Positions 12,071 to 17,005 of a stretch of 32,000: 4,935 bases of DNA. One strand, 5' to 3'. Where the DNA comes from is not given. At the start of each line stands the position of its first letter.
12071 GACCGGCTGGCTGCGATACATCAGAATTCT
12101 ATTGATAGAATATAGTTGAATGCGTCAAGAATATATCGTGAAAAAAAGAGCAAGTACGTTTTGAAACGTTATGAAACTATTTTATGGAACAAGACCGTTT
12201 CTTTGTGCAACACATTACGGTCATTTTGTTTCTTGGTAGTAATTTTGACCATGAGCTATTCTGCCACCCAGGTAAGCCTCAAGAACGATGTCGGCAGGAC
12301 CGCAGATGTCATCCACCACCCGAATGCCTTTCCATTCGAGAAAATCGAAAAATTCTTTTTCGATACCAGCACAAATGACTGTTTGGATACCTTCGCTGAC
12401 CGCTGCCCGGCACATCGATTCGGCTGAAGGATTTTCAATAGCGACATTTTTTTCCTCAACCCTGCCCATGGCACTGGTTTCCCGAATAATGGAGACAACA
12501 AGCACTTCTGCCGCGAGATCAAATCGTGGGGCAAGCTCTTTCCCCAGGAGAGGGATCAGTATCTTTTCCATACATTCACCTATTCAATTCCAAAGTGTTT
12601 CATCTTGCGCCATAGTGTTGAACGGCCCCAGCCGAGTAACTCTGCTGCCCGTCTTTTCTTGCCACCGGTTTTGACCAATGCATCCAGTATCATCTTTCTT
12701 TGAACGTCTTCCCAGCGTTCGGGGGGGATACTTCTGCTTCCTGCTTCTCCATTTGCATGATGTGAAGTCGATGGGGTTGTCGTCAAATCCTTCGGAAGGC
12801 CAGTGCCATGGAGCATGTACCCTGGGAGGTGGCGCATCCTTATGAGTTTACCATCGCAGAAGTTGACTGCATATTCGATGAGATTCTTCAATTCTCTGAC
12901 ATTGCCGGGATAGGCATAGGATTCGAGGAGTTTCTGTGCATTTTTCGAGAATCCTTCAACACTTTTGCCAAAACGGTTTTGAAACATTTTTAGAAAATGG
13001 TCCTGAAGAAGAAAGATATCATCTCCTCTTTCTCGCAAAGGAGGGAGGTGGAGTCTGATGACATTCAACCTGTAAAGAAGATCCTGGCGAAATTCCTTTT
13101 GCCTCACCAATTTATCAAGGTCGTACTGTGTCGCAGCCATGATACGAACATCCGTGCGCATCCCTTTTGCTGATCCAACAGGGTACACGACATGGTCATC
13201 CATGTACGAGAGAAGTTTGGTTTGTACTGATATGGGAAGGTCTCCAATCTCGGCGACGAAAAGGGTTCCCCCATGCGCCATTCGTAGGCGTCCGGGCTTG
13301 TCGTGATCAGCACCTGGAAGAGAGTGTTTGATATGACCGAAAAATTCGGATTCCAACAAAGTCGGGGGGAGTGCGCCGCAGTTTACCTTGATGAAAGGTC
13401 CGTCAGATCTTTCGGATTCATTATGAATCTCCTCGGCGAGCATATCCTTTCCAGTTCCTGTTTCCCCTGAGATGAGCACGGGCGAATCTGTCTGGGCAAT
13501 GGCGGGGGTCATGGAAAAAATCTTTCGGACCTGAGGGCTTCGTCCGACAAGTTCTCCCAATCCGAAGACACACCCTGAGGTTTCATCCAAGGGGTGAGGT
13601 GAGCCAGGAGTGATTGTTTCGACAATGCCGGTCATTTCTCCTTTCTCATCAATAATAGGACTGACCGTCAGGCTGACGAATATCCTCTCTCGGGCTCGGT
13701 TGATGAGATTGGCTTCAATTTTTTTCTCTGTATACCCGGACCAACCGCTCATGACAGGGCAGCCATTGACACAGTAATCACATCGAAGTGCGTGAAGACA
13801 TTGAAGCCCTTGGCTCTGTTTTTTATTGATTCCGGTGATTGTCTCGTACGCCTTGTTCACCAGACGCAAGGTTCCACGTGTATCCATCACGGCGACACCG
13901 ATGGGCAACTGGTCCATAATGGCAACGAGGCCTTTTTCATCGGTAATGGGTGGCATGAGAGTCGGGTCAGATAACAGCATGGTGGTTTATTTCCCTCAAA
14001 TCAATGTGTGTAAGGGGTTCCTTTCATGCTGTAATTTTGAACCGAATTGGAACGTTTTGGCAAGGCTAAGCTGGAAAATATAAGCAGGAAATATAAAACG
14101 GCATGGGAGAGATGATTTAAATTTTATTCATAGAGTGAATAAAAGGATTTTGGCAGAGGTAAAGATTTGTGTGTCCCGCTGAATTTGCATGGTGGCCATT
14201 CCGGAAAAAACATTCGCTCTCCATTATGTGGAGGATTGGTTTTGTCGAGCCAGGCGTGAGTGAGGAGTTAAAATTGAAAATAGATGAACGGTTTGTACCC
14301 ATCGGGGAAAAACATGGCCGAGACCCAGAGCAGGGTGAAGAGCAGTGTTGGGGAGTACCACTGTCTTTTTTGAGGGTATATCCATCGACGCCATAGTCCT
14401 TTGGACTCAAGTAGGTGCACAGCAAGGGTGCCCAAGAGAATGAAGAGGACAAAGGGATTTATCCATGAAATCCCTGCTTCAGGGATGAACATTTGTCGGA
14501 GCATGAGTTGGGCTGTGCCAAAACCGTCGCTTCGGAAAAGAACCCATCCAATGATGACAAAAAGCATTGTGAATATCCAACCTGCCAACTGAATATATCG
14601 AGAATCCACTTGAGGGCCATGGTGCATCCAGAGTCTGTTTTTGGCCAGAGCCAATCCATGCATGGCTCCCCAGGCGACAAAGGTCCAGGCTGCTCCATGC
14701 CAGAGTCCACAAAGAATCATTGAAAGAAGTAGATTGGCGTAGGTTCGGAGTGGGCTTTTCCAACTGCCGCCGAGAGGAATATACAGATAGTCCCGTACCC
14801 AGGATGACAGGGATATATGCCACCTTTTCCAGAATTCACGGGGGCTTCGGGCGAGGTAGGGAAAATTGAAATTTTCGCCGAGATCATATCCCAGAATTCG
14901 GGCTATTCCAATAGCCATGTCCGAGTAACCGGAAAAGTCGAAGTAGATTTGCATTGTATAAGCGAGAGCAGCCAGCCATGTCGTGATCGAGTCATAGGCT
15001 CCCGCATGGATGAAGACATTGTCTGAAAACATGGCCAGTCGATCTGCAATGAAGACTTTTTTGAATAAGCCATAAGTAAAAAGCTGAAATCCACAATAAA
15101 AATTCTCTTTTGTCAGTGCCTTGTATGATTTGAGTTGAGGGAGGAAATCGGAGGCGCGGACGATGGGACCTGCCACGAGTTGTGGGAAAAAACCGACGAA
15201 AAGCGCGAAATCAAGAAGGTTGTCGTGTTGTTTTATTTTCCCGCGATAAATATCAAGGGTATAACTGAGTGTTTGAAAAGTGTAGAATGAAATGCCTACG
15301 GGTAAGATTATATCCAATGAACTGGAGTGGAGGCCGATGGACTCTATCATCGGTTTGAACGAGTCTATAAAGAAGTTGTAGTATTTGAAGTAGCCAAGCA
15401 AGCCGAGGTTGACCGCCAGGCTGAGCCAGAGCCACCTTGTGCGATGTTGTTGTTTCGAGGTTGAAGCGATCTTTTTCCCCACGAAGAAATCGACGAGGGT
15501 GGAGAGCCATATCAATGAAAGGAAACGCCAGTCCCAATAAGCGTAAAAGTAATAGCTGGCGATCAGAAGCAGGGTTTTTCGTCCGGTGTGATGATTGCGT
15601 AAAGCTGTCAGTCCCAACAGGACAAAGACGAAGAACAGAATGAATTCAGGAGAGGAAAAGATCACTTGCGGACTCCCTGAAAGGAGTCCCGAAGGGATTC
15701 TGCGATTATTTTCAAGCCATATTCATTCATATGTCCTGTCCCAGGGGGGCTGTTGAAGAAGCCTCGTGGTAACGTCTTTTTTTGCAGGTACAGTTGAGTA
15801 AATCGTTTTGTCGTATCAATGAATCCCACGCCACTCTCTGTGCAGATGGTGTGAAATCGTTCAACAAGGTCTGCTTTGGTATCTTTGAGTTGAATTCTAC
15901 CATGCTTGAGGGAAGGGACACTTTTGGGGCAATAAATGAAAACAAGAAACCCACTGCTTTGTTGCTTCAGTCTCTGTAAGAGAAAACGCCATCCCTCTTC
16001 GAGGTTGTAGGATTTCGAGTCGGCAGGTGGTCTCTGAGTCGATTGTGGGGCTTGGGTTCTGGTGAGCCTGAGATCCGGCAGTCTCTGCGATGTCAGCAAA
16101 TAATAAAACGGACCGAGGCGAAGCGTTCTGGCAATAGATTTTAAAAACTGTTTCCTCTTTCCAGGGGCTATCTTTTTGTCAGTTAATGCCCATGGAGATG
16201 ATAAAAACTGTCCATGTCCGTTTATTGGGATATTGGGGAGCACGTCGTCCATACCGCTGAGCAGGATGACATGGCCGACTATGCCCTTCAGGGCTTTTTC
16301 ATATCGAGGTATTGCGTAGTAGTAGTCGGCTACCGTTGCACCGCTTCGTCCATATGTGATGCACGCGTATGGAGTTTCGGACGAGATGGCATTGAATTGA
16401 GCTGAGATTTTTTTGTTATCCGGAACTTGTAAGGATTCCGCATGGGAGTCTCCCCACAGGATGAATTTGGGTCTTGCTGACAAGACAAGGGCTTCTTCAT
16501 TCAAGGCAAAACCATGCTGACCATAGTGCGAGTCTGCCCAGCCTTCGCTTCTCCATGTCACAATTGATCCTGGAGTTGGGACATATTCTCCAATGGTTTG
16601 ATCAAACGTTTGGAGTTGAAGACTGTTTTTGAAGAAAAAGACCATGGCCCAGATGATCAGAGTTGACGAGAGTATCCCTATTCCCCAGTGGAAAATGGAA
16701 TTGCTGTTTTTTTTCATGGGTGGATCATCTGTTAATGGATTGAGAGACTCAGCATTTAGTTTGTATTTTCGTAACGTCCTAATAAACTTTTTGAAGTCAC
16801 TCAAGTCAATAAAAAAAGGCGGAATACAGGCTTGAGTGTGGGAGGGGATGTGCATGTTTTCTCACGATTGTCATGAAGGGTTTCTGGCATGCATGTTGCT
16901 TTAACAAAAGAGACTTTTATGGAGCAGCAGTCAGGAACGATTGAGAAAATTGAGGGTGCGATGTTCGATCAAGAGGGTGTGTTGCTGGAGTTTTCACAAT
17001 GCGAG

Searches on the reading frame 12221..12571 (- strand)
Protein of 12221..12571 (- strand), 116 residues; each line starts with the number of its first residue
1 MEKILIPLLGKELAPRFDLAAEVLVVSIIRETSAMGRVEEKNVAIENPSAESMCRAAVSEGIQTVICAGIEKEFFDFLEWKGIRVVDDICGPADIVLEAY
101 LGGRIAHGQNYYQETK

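Call 3: search_protein_families(library=pfam, proteins=[window:12221-12571:-], max_evalue=0.01)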
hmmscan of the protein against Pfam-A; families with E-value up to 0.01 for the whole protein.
window:12221-12571:- (116 aa): 1 family
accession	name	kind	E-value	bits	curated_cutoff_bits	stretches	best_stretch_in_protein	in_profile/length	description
PF02579.22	Nitro_FeMo-Co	-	3.9e-06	27.5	26.3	1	10-101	2-93/94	Dinitrogenase iron-molybdenum cofactor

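Call 6: search_protein_families(library=ncbifam, proteins=[window:12221-12571:-], max_evalue=0.001)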
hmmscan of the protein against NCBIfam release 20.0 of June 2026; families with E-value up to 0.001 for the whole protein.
window:12221-12571:- (116 aa): 1 family
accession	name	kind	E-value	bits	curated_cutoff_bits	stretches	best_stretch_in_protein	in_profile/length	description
NF041136.1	MrpORP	equivalog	0.00032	20.1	450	1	3-103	266-363/365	iron-sulfur cluster carrier protein MrpORP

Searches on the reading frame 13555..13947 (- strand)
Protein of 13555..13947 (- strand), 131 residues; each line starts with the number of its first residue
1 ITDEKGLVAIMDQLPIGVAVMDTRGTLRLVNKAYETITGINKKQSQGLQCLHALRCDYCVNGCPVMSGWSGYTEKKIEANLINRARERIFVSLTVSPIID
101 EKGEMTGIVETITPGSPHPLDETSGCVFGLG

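Call 17: find_related_loci(query=A1, collection=genome_contigs, flank=10000)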
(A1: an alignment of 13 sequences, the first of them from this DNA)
Query A1 (131 aa) in genome_contigs; peptide patterns used: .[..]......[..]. (x = any residue, [..] = any of these).
16 stretches matched a pattern; 15 encode a relative of the query (tblastn E <= 1e-3); 15 distinct loci.
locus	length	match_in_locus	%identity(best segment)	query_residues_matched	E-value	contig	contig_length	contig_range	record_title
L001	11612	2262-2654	58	1-131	3e-53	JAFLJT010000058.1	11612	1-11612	MAG: Pseudodesulfovibrio sp. isolate MC-06 c_000000940547_1, whole genome shotgun sequence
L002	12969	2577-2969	55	1-131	6e-47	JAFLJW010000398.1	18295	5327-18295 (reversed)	MAG: Pseudodesulfovibrio sp. isolate MC-09 c_000001119543, whole genome shotgun sequence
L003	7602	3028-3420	48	1-131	3e-46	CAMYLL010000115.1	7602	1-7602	MAG: uncultured Pseudodesulfovibrio sp. isolate FCS_M_Desulfobacterota_19 genome assembly, contig: NODE_12174_length_760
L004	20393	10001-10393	50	1-131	5e-46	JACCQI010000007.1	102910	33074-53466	MAG: Desulfovibrionaceae bacterium isolate MIC098Bin4 NODE_43_length_102910_cov_19.063069, whole genome shotgun sequence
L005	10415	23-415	51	1-131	2e-44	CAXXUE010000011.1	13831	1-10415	MAG: uncultured Pseudodesulfovibrio sp. isolate a8b379bf-f1df-4415-be07-3a291d9257f6 genome assembly, contig: contig_11,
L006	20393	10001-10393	48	1-131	9e-42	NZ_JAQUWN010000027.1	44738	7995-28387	MAG: Pseudodesulfovibrio sp. isolate STD2_191 NODE_2814_length_44738_cov_5.905584_Sandtown_D2, whole genome shotgun sequ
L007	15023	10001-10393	47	1-131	1e-41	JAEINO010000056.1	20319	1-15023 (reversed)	MAG: Pseudodesulfovibrio sp. isolate MAG6 NODE_1731_length_20319_cov_33.623802, whole genome shotgun sequence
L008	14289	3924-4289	50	1-122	5e-41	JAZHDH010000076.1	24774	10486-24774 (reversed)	MAG: Pseudodesulfovibrio sp. isolate Bin21Zod NODE_201_length_24774_cov_270.861888, whole genome shotgun sequence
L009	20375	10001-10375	48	7-131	2e-40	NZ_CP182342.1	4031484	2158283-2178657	MAG: Pseudodesulfovibrio sp. isolate Pygsuia-isolate-1 chromosome, complete genome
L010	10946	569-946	44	7-131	1e-37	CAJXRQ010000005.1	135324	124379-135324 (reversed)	MAG TPA_asm: uncultured Desulfovibrio sp. isolate SRR6201696_bin.13_MetaBAT_v2.12.1_MAG genome assembly, contig: NODE_11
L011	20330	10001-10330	48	7-116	6e-36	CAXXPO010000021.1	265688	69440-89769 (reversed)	MAG: Desulfovibrionaceae bacterium isolate 0f95970e-ae80-4c12-b720-55e6c3ff73ee genome assembly, contig: contig_21, whol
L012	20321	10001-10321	47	7-113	5e-35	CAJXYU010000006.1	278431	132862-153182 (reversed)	MAG TPA_asm: uncultured Desulfovibrio sp. isolate SRR6201695_bin.5_MetaBAT_v2.12.1_MAG genome assembly, contig: NODE_26_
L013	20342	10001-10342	46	7-116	3e-32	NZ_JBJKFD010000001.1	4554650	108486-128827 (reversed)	Desulfovibrio sp. 7SRBS1 contig_0001, whole genome shotgun sequence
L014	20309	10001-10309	41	10-112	3e-27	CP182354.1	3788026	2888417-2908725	MAG: Desulfovibrio sp. isolate PCE-4 chromosome, complete genome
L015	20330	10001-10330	39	3-112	5e-25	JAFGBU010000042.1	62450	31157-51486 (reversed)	MAG: Desulfovibrionaceae bacterium isolate Zod_Metabat.1050 k87_10006708, whole genome shotgun sequence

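Call 37: search_protein_families(library=pfam, proteins=[L002:4523-4888:+, L009:11908-12279:+, L013:11968-12336:+, L015:11923-12279:+, L014:12192-12932:+, L003:5258-5896:+], max_evalue=0.01)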
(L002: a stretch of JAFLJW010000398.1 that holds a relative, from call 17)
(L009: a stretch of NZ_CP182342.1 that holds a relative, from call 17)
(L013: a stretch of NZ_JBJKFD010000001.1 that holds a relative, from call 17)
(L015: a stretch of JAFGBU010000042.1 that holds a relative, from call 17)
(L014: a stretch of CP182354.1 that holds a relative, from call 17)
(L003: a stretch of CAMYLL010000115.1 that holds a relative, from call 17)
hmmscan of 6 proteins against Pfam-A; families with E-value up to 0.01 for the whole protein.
L002:4523-4888:+ (121 aa): 1 family
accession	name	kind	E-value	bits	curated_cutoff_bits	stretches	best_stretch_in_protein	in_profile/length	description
PF00072.30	Response_reg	-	8.1e-13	49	30.2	1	3-112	1-110/111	Response regulator receiver domain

L009:11908-12279:+ (123 aa): 1 family
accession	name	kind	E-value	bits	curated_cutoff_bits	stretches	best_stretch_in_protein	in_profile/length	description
PF00072.30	Response_reg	-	5.9e-10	39.7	30.2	1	3-112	1-110/111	Response regulator receiver domain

L013:11968-12336:+ (122 aa): 1 family
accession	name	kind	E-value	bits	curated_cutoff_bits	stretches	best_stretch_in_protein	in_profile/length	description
PF00072.30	Response_reg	-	1.7e-05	25.4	30.2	1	3-112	1-110/111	Response regulator receiver domain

L015:11923-12279:+ (118 aa): 1 family
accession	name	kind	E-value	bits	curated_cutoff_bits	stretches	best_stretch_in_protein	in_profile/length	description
PF00072.30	Response_reg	-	3.2e-07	30.9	30.2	1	5-114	1-110/111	Response regulator receiver domain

L014:12192-12932:+ (246 aa): 1 family
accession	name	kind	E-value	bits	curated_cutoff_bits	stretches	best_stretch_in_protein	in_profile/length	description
PF00571.33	CBS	-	1.1e-08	35.7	24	2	71-134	1-55/57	CBS domain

L003:5258-5896:+ (212 aa): 1 family
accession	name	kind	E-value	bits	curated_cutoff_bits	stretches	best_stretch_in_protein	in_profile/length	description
PF00571.33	CBS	-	9.1e-13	48.8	24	1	44-100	1-55/57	CBS domain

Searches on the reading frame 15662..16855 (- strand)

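Call 3: search_protein_families(library=pfam, proteins=[window:15662-16855:-], max_evalue=0.01)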
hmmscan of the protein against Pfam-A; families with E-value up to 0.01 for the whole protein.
window:15662-16855:- (397 aa): 2 families
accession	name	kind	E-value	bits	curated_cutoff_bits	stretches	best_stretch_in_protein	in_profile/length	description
PF13472.12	Lipase_GDSL_2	-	0.0084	17.1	32.9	0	135-363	3-161/178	GDSL-like Lipase/Acylhydrolase family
PF19040.6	SGNH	-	0.009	16.2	27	0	127-143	22-38/248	SGNH domain (fused to AT3 domains)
